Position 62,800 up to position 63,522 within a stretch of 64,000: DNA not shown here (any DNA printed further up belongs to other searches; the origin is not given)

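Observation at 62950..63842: Tandem pair of diverged paralogous small genes in AT-rich DNA (immunity-protein-like array)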

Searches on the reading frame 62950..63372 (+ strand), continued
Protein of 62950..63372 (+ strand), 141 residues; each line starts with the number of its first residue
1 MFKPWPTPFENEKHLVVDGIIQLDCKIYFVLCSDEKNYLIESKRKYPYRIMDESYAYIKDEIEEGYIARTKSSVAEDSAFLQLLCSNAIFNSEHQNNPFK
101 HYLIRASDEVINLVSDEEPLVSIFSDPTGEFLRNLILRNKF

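Call 77: list_cluster_members(proteins=[window:62950-63372:+, window:63405-63839:+, window:17305-18681:-, window:59326-60306:+, window:28169-29776:+, window:55682-56719:-, window:52709-53731:-])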
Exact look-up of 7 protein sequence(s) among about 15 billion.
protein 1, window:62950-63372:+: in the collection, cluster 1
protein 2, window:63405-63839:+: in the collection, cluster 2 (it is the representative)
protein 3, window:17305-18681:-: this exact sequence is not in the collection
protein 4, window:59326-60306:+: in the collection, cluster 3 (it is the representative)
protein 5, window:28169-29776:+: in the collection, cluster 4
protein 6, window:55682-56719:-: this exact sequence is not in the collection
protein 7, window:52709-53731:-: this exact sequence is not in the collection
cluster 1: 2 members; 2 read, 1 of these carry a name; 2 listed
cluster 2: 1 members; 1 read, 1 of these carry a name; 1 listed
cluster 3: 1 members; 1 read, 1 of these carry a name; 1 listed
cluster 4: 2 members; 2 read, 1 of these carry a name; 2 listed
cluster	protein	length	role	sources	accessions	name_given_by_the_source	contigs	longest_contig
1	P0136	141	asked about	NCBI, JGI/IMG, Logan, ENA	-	hypothetical protein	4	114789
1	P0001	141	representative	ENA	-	-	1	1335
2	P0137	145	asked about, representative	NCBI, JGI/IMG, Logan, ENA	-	hypothetical protein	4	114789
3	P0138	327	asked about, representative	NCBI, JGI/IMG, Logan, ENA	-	regulator of protease activity HflC (stomatin/prohibitin superfamily)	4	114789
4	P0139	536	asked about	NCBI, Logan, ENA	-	-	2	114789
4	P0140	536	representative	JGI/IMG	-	1-pyrroline-5-carboxylate dehydrogenase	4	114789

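Call 78: search_protein_families(library=phrogs, proteins=[window:62950-63372:+, P0086, P0087], max_evalue=0.01)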
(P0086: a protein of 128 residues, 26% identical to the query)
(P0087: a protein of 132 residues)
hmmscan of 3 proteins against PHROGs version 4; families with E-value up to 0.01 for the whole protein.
window:62950-63372:+ (141 aa): 0 families

P0086 (128 aa): 0 families

P0087 (132 aa): 0 families

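Call 98: find_related_loci(query=L001:1-801:+, collection=metagenome_contigs, flank=10000)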
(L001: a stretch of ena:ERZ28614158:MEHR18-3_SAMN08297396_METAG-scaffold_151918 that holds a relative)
Query L001:1-801:+ (267 aa) in metagenome_contigs; peptide patterns used: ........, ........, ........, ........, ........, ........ (x = any residue, [..] = any of these).
215 stretches matched a pattern; 2 encode a relative of the query (tblastn E <= 1e-3); 2 distinct loci.
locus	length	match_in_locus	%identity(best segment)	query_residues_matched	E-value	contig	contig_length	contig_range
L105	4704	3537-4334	63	1-266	2e-101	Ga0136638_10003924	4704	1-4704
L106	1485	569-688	53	62-100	6e-7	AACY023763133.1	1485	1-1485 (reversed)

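Call 101: search_protein_families(library=pfam, proteins=[L105:3282-4334:+, L105:289-3276:+], max_evalue=1)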
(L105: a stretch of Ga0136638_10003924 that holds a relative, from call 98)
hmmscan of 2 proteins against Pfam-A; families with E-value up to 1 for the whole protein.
L105:3282-4334:+ (351 aa): 1 family
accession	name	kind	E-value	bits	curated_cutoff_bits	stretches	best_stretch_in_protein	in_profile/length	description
PF12107.13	VEK-30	-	0.17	12.3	20.8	1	243-252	6-15/17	Plasminogen (Pg) ligand in fibrinolytic pathway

L105:289-3276:+ (996 aa): 2 families
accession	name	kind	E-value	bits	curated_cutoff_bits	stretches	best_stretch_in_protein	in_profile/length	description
PF01526.23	DDE_Tnp_Tn3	-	1.1e-126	423.2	24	1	582-973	1-389/389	Tn3 transposase DDE domain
PF13700.11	DUF4158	-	1.6e-52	178.2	27.4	1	5-170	1-165/165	Domain of unknown function (DUF4158)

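Call 102: search_solved_structures(query=L105:3282-4334:+, max_evalue=1, show_alignments=2)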
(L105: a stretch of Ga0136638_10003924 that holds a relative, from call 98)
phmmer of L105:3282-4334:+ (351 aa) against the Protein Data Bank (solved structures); distinct sequences matched with E-value up to 1: 6.
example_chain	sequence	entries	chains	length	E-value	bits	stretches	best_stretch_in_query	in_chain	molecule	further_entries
4qks_A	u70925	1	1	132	0.0013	21.6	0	301-328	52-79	DE NOVO PROTEIN 6XTRP/PV2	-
4qkr_A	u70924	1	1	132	0.077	15.8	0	301-340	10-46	DE NOVO PROTEIN 6XTYR/PV2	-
3q7w_A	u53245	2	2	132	0.1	15.4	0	301-341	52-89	de novo designed beta-trefoil architecture with symmetric primary structure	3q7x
3q7y_A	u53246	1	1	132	0.11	15.3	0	302-328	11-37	De novo designed beta-trefoil architecture with symmetric primary structure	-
9i0e_A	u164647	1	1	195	0.75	12.5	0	160-216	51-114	Lipoprotein cytochrome c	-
9i0d_A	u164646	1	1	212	0.85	12.3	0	160-216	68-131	Lipoprotein cytochrome c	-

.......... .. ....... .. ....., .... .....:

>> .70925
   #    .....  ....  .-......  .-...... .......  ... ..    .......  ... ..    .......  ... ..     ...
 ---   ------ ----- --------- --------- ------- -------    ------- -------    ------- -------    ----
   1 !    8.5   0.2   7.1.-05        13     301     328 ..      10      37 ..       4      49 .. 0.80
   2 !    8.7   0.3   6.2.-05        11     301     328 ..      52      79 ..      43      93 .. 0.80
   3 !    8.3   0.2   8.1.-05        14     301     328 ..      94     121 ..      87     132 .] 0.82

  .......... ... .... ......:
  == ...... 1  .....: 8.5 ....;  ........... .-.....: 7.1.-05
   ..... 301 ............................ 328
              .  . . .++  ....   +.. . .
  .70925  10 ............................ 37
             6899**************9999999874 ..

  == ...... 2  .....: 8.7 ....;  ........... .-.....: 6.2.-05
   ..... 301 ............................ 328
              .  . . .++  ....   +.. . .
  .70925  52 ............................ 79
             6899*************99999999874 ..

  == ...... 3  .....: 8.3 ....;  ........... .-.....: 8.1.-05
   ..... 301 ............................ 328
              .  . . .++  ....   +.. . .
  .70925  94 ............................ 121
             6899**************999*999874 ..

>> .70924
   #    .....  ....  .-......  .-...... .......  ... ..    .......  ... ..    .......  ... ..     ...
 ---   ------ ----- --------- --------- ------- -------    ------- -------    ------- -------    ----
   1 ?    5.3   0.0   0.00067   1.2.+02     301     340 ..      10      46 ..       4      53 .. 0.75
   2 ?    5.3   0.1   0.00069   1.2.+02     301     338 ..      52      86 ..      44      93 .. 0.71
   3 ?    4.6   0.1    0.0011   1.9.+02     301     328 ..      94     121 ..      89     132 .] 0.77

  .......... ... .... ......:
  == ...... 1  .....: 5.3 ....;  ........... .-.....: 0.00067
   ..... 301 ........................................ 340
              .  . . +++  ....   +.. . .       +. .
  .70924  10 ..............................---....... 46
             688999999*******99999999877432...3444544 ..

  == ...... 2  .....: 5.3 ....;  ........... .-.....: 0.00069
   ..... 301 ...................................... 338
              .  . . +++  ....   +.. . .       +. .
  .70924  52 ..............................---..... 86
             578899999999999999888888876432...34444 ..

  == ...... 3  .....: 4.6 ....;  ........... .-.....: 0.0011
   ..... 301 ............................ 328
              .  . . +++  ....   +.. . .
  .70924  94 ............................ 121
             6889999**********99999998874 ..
